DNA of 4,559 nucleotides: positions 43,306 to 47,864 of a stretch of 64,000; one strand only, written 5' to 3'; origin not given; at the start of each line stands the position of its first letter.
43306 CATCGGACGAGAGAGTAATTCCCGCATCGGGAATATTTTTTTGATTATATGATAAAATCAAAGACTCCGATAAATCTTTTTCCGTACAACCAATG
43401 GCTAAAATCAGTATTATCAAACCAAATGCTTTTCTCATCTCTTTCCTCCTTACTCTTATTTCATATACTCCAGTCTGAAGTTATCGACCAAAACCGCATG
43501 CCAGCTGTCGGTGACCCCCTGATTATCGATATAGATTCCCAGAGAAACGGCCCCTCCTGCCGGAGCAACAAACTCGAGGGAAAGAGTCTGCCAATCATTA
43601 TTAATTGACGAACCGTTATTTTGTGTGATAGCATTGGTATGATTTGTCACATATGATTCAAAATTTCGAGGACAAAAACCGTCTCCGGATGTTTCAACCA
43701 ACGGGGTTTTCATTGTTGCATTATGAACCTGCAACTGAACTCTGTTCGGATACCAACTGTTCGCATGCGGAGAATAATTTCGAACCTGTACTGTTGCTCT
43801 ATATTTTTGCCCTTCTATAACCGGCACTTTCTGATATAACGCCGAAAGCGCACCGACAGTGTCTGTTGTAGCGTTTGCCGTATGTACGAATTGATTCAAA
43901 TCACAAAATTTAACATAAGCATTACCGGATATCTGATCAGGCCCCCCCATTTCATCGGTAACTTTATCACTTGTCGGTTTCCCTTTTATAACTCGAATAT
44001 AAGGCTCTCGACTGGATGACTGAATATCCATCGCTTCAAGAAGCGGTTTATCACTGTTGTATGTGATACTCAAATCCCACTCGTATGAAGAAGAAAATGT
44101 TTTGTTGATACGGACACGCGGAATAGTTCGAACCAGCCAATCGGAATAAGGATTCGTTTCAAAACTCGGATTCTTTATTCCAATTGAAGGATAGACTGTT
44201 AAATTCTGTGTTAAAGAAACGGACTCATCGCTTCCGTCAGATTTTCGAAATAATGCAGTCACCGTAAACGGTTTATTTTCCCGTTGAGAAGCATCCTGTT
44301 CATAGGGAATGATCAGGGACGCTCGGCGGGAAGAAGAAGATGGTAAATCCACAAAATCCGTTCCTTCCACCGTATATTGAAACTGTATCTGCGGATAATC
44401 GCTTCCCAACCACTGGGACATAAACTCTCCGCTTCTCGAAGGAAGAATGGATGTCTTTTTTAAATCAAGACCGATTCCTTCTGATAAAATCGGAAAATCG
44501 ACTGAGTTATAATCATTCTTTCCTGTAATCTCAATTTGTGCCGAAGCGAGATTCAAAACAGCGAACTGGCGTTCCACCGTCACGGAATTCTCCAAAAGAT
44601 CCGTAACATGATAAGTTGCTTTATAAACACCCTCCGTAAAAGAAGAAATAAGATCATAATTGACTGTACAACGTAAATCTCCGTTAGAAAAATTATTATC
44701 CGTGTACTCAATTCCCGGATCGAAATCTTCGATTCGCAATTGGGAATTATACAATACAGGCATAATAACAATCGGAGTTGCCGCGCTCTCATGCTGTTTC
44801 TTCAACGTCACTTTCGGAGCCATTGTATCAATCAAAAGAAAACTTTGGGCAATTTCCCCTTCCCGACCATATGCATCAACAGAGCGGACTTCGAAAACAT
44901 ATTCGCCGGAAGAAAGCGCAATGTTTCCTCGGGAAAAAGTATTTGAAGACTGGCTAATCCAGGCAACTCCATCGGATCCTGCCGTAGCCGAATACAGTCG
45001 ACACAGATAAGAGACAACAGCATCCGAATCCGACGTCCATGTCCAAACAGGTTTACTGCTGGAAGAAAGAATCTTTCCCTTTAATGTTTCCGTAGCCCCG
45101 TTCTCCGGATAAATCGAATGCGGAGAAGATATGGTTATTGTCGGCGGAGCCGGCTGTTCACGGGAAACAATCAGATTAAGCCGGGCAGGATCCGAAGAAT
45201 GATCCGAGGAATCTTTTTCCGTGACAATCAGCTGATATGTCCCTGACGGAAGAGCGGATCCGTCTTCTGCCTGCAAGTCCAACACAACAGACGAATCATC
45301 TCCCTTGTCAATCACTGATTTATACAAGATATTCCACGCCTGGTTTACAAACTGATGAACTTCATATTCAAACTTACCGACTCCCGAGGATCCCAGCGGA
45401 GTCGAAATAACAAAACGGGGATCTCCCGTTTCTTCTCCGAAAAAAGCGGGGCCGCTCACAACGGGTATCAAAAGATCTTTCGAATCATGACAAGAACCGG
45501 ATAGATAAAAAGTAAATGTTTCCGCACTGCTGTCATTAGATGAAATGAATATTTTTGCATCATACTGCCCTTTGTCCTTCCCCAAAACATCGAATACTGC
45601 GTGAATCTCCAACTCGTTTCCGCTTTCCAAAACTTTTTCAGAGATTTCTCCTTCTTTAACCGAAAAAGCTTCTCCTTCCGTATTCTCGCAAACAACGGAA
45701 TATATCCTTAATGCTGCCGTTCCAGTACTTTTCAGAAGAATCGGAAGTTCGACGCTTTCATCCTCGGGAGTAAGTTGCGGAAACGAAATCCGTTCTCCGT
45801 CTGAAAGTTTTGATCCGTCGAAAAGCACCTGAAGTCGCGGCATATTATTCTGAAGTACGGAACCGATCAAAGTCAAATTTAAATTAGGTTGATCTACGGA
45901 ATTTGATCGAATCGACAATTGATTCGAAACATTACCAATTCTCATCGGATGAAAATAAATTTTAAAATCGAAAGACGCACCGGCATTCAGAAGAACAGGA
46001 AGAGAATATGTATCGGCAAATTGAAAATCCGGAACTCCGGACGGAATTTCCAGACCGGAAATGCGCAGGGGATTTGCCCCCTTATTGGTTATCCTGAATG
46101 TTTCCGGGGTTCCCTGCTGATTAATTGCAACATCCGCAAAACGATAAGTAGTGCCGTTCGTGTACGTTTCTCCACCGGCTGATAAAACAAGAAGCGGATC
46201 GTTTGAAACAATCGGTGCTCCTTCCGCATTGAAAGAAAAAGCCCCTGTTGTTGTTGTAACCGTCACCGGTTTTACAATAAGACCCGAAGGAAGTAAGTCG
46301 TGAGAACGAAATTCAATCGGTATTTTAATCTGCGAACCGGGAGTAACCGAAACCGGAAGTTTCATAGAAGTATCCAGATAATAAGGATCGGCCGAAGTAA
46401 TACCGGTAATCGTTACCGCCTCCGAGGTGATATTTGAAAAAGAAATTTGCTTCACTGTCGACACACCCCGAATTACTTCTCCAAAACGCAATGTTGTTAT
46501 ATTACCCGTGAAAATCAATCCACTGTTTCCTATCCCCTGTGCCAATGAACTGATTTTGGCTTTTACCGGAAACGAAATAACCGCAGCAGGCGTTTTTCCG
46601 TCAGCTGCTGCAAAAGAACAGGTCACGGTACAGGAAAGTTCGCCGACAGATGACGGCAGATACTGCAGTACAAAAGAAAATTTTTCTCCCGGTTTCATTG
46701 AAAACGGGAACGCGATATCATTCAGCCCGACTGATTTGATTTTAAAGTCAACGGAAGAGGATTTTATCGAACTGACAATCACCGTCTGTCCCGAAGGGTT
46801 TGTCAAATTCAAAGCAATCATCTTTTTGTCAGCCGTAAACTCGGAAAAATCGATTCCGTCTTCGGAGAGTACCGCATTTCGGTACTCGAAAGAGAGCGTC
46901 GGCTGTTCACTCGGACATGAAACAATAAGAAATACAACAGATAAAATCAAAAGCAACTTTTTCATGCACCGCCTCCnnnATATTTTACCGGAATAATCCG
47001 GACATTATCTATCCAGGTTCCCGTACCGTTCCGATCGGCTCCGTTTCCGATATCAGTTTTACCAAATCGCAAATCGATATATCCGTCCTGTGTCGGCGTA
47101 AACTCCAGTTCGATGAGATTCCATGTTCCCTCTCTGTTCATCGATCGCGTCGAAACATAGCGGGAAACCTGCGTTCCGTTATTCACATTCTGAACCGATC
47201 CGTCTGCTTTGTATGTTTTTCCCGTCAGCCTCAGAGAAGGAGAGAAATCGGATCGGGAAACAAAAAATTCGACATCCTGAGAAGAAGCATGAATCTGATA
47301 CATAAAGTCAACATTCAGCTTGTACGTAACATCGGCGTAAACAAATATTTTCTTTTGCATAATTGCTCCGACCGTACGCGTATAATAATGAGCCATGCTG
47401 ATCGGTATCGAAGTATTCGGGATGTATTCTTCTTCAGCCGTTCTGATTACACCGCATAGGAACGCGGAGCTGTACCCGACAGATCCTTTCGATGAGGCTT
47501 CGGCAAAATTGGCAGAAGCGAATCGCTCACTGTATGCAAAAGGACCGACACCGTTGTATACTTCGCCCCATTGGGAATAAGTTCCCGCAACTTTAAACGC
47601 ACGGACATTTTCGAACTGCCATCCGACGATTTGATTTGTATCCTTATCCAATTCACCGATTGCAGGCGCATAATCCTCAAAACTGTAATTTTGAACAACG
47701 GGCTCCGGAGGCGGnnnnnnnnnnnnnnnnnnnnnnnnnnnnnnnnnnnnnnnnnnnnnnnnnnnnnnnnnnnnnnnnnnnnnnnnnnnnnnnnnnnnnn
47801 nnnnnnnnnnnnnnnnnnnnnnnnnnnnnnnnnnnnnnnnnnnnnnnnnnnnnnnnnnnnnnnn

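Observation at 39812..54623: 14.7-kb operon of seven consecutive lipoproteins with no recognisable enzyme, transporter or regulator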

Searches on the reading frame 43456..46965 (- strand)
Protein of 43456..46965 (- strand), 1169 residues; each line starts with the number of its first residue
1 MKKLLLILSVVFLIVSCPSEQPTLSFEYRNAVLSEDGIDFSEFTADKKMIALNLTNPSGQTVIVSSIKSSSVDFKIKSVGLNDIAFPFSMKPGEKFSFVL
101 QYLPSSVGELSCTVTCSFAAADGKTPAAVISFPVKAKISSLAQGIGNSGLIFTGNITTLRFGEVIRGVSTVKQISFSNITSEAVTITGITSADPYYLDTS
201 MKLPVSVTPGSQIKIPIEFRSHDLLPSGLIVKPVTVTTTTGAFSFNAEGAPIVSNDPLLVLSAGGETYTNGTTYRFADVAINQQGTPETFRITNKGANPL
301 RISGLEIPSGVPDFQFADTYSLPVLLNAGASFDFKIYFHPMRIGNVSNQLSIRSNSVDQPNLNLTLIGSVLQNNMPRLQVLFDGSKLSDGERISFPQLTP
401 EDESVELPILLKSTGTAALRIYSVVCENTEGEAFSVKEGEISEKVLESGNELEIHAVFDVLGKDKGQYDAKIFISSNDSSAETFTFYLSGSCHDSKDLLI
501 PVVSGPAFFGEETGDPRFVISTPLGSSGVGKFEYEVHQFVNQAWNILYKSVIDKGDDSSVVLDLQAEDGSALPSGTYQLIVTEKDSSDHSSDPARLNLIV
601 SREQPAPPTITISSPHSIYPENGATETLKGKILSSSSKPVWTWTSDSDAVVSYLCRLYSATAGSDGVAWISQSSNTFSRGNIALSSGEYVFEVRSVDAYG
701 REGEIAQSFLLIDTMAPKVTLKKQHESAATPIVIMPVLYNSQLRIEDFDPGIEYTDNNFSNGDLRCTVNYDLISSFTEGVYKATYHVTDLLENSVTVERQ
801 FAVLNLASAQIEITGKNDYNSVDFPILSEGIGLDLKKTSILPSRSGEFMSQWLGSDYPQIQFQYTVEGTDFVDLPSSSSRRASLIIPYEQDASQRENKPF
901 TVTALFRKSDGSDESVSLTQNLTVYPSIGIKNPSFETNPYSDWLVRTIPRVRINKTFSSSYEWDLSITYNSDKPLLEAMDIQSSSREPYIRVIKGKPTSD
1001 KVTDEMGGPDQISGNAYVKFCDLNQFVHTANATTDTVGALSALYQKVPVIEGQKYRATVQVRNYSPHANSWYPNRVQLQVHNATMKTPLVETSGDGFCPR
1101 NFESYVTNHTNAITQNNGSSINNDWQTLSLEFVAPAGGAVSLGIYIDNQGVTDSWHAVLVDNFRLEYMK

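Call 3: search_protein_families(library=pfam, proteins=[window:43456-46965:-], max_evalue=0.1)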
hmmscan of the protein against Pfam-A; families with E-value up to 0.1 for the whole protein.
window:43456-46965:- (1169 aa): 9 families
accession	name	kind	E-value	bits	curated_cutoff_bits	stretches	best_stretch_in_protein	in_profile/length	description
PF22544.2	HYDIN_VesB_CFA65-like_Ig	-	1e-14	55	25.5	2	286-368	21-99/100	HYDIN/CFA65/VesB-like, Ig-like domain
PF07610.17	DUF1573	-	1.1e-13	51.4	26.1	1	272-369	6-97/98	Protein of unknown function (DUF1573)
PF22073.2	Cep192_D4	-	7.6e-11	42.6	35.5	1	273-368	10-109/112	Cep192 domain 4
PF07495.19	Y_Y_Y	-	2.9e-05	24.3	26.6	0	669-708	21-59/65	Y_Y_Y domain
PF12371.14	TMEM131_like_N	-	0.00033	21.3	28.8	0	59-114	31-80/84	Transmembrane protein 131-like N-terminal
PF21633.3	MOV-10_Ig-like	-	0.00055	20.5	27.4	0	44-123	30-111/126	Helicase MOV-10, Ig-like domain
PF19077.6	Big_13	-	0.011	16.7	27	0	636-714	26-102/102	Bacterial Ig-like domain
PF24771.2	Ig_CFAP74_1st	-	0.015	16.1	29.2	0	289-355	22-87/97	CFAP74 first Ig-like domain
PF16403.11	Bact_surface_Ig-like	-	0.04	14.4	27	0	750-803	20-71/71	Bacterial surface protein, Ig-like domain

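Call 4: search_protein_families(library=ncbifam, proteins=[window:43456-46965:-], max_evalue=0.1)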
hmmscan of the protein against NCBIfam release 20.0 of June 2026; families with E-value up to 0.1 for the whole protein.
window:43456-46965:- (1169 aa): 2 families
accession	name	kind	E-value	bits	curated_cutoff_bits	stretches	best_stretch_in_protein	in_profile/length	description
NF012200.0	choice_anch_D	domain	9.5e-21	74.3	45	2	265-358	15-107/108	choice-of-anchor D domain-containing protein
NF041425.1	OS_HP2_seleno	subfamily_domain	5.8e-05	23.4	100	0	272-370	4-97/98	OS_HP2 family (seleno)protein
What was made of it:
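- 43456..46965 (-): G6: 1169-aa accessory lipoprotein, Cys17, with choice-of-anchor-D/HYDIN-type Ig domains and a distinct C-terminal head (nt 43459-44244). NF012200 scores 74.3 bits against a cut-off of 45, and PF22544 scores 55 bits (calls 3, 4).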

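Call 83: search_protein_families(library=padloc, proteins=[window:43456-46965:-], max_evalue=0.01)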
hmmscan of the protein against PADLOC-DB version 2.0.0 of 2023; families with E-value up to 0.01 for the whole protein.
window:43456-46965:- (1169 aa): 0 families

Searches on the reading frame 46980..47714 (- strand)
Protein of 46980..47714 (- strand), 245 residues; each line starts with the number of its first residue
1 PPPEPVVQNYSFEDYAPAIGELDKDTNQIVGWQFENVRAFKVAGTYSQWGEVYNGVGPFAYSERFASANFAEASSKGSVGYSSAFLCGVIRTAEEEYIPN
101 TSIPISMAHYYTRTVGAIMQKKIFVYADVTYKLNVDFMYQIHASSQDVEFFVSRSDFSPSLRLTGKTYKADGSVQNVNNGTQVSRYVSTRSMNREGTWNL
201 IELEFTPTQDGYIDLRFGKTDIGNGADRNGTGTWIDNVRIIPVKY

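Call 43: search_protein_families(library=pfam, proteins=[window:46980-47714:-], max_evalue=10)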
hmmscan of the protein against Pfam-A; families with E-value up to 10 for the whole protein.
seq(245 aa): 0 families

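Call 88: search_solved_structures(query=A6, max_evalue=10)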
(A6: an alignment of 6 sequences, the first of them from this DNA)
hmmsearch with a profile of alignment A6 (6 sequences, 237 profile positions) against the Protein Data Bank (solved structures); distinct sequences matched with E-value up to 10: 0.
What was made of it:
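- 46977..49187 (-): G5 (position E): 736-aa lipoprotein, Cys17, with Bact_surface_Ig-like (PF16403/DUF5011) repeats and an unassigned C-terminal head (residues ~497-736, nt 46980-47699). The head has no Pfam or PDB match (calls 43, 88).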
